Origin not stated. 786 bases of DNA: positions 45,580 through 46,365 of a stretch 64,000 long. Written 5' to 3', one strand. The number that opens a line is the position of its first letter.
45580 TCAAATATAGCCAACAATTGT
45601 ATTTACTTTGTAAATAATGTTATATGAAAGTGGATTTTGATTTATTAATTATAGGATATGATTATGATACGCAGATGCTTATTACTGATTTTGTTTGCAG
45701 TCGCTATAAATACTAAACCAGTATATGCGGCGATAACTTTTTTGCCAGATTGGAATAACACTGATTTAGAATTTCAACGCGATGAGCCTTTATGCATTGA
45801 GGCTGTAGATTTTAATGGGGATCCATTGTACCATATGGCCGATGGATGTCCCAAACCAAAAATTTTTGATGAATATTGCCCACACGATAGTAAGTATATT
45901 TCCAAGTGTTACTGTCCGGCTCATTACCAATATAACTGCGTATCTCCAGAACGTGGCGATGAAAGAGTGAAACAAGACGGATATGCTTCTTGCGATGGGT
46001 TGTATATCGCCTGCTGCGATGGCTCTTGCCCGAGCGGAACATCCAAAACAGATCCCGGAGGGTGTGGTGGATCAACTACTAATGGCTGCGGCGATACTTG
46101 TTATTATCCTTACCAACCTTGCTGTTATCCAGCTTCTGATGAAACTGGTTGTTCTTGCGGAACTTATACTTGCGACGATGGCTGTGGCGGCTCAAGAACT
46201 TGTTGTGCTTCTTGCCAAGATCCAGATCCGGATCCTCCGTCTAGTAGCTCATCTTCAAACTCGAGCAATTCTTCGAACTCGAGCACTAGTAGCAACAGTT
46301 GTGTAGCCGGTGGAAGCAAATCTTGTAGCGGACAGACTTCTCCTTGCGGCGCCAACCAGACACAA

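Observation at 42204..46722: Pair of paralogous, extremely cysteine-rich secreted proteins flanking alr-tatD-tcdA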

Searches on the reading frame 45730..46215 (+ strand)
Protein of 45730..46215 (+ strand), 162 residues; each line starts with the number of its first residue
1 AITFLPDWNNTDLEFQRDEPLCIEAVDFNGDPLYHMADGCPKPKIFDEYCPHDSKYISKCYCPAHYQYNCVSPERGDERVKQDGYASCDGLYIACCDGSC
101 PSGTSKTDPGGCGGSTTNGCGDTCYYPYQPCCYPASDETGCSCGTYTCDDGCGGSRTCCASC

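Call 25: find_related_loci(query=A2, collection=genome_contigs, flank=6000)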
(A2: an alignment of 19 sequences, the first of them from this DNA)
Query A2 (162 aa) in genome_contigs; peptide patterns used: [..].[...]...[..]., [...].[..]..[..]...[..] (x = any residue, [..] = any of these).
61 stretches matched a pattern; 18 encode a relative of the query (tblastn E <= 1e-3); 18 distinct loci.
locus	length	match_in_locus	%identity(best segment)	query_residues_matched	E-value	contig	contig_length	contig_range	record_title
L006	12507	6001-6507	80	1-162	1e-85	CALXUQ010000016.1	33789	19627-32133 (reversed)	MAG: uncultured Alphaproteobacteria bacterium isolate BRZ_DM__bin47 genome assembly, contig: BRZ_DM__NODE_1892_length_33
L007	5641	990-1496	79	1-162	1e-84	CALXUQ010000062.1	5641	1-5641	MAG: uncultured Alphaproteobacteria bacterium isolate BRZ_DM__bin47 genome assembly, contig: BRZ_DM__NODE_19217_length_5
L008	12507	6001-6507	79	1-162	7e-84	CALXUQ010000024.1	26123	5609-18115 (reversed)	MAG: uncultured Alphaproteobacteria bacterium isolate BRZ_DM__bin47 genome assembly, contig: BRZ_DM__NODE_2624_length_26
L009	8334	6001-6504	79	2-162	4e-83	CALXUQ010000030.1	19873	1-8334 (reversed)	MAG: uncultured Alphaproteobacteria bacterium isolate BRZ_DM__bin47 genome assembly, contig: BRZ_DM__NODE_3693_length_19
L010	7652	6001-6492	77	1-157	7e-82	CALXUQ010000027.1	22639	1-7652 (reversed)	MAG: uncultured Alphaproteobacteria bacterium isolate BRZ_DM__bin47 genome assembly, contig: BRZ_DM__NODE_3133_length_22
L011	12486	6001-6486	82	1-162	2e-86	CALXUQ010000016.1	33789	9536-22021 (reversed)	MAG: uncultured Alphaproteobacteria bacterium isolate BRZ_DM__bin47 genome assembly, contig: BRZ_DM__NODE_1892_length_33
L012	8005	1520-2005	77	1-162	2e-81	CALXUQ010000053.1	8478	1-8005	MAG: uncultured Alphaproteobacteria bacterium isolate BRZ_DM__bin47 genome assembly, contig: BRZ_DM__NODE_11138_length_8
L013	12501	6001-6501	77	3-162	4e-82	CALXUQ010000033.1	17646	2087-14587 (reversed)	MAG: uncultured Alphaproteobacteria bacterium isolate BRZ_DM__bin47 genome assembly, contig: BRZ_DM__NODE_4253_length_17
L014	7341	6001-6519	61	1-162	1e-62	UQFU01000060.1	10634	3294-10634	uncultured Alphaproteobacteria bacterium isolate UMGS241 genome assembly, contig: NODE_2810_length_10634_cov_5.390018, w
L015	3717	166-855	61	4-162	3e-62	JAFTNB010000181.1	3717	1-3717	MAG: Alphaproteobacteria bacterium isolate RGIG3968 Roe_deer_Cecum-4__c358220, whole genome shotgun sequence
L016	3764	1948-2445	56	2-162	1e-55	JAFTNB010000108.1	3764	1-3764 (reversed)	MAG: Alphaproteobacteria bacterium isolate RGIG3968 Roe_deer_Cecum-4__c218405, whole genome shotgun sequence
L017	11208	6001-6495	52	2-162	4e-50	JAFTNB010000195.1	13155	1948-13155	MAG: Alphaproteobacteria bacterium isolate RGIG3968 Roe_deer_Cecum-4__c389277, whole genome shotgun sequence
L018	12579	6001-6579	37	2-162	2e-30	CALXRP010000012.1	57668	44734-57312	MAG: uncultured Alphaproteobacteria bacterium isolate BRZ_BN__bin26 genome assembly, contig: BRZ_BN__NODE_656_length_576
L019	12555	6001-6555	37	3-159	2e-29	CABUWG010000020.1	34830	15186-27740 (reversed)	MAG TPA_asm: uncultured proteobacterium isolate MGYG-HGUT-04444 genome assembly, contig: GUT_GENOME274919_20, whole geno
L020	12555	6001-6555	37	3-159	3e-28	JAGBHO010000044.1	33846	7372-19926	MAG: Alphaproteobacteria bacterium isolate RGIG9125 Water_deer_Rectum.Co__c1295310, whole genome shotgun sequence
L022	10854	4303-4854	37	3-159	6e-27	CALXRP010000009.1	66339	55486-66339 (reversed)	MAG: uncultured Alphaproteobacteria bacterium isolate BRZ_BN__bin26 genome assembly, contig: BRZ_BN__NODE_540_length_663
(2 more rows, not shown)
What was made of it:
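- One MAG has at least 8 loci; others have 3, 2 and 2 (call 25). The organism lives in the gut (call 25).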

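Call 44: search_protein_families(library=pfam, proteins=[L019:5914-7875:+, L022:4216-6183:+, L016:1879-3762:+, L010:5929-6828:+, L013:5929-6828:+], max_evalue=1)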
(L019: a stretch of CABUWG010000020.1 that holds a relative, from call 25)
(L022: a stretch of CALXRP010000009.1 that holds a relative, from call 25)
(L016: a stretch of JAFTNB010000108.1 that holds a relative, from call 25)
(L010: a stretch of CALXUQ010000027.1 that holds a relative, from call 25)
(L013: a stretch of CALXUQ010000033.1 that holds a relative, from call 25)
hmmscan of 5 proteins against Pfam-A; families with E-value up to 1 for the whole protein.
L019:5914-7875:+ (654 aa): 1 family
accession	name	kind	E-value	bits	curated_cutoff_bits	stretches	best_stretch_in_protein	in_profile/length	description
PF17390.7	Bac_rhamnosid_C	-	0.3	11.4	22.1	0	439-466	23-50/78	Bacterial alpha-L-rhamnosidase C-terminal domain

L022:4216-6183:+ (656 aa): 1 family
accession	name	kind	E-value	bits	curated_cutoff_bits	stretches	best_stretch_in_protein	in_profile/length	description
PF04519.19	Bactofilin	-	0.02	15.5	27.9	0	388-469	2-77/98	Polymer-forming cytoskeletal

L016:1879-3762:+ (628 aa): 0 families

L010:5929-6828:+ (300 aa): 0 families

L013:5929-6828:+ (300 aa): 1 family
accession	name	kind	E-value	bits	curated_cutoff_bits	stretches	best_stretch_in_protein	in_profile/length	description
PF03105.24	SPX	-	0.091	13.2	27.8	1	200-235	72-109/340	SPX domain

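Call 48: search_protein_representatives(alignment_id=A2)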
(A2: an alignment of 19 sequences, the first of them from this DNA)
Query: 19 sequences, 171 profile positions. Proteins with E-value up to 0.001 (for the whole library): 75; up to 1e-10: 44; up to 1e-30: 21. The best 75 are listed.
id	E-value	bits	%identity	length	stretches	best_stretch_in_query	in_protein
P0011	2.9e-98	343.2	-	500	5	1-171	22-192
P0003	3.3e-82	291.0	-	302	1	1-171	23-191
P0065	1.6e-80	285.5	-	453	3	1-171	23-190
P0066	2.8e-77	274.9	-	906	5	1-171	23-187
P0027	1.0e-75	269.9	-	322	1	1-171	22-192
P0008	9.3e-74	263.5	-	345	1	1-171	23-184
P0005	9.7e-74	263.4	-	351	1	1-171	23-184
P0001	6.0e-73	260.8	-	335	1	2-171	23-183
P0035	1.5e-72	259.6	-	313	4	1-171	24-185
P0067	2.3e-71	255.6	-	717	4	1-171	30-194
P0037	1.2e-69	250.1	-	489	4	1-171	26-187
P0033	5.2e-69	248.0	-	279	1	1-171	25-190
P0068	5.4e-68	244.7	-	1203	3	1-171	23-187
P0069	2.3e-63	229.6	-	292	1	2-161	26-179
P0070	2.6e-63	229.5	-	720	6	2-171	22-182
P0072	5.3e-58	212.2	-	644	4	1-171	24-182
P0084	1.3e-17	80.7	-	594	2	1-154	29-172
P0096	1.3e-10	58.0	-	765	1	2-155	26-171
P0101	3.9e-08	49.9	-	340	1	1-171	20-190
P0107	1.3e-06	44.9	-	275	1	18-166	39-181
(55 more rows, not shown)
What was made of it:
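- The N-domain lies directly after the signal peptide in most full-length matches (call 48).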

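Call 50: search_protein_families(library=pfam, proteins=[P0067, P0068, P0070, P0072, P0066, P0084, P0096, P0101, P0107], max_evalue=0.1)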
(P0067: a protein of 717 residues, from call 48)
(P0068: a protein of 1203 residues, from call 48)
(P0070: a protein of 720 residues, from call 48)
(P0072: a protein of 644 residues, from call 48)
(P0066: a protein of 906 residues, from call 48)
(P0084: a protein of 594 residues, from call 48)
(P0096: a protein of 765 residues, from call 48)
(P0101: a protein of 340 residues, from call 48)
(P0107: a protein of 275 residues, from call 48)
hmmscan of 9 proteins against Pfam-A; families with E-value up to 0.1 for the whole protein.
P0067 (717 aa): 1 family
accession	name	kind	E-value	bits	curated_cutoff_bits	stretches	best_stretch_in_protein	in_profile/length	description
PF07603.17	Lcl_C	-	3.8e-07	30.8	34.9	2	639-712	40-114/117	Lcl C-terminal domain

P0068 (1203 aa): 1 family
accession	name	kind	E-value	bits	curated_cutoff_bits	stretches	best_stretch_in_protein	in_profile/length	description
PF07603.17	Lcl_C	-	3.7e-13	50.2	34.9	3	1125-1197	40-113/117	Lcl C-terminal domain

P0070 (720 aa): 0 families

P0072 (644 aa): 1 family
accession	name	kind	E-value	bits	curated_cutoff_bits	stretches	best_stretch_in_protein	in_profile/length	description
PF21540.3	Choline_bind_4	-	0.063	13.7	27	0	440-450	7-17/21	Choline-binding repeat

P0066 (906 aa): 0 families

P0084 (594 aa): 0 families

P0096 (765 aa): 0 families

P0101 (340 aa): 0 families

P0107 (275 aa): 0 families
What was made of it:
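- On Lcl-type stalked adhesins: Only distant family members do: P0068 above the Pfam cutoff and P0067 below it (call 50).
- P0068 carries Lcl_C/DUF1566 domains at 50.2 bits against a cutoff of 34.9; P0067 scores 30.8 bits (call 50).
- Tried and rejected: Pfam on 19 diverse relatives gave only Lcl_C in two of them (calls 44, 50).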

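Call 82: search_solved_structures(query=A2, max_evalue=10)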
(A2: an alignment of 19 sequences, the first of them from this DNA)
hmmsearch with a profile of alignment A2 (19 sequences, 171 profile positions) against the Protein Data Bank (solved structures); distinct sequences matched with E-value up to 10: 0.

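Call 84: find_related_loci(query=A2, collection=viral_contigs, flank=5000)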
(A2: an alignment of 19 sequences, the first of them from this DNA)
Query A2 (162 aa) in viral_contigs; peptide patterns used: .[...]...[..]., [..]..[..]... (x = any residue, [..] = any of these).
225 stretches matched a pattern, but none encodes a relative of the query by tblastn (E <= 1e-3).
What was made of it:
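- Tried and rejected: A viral contig scan found no relatives, so the family is not phage-borne (call 84).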
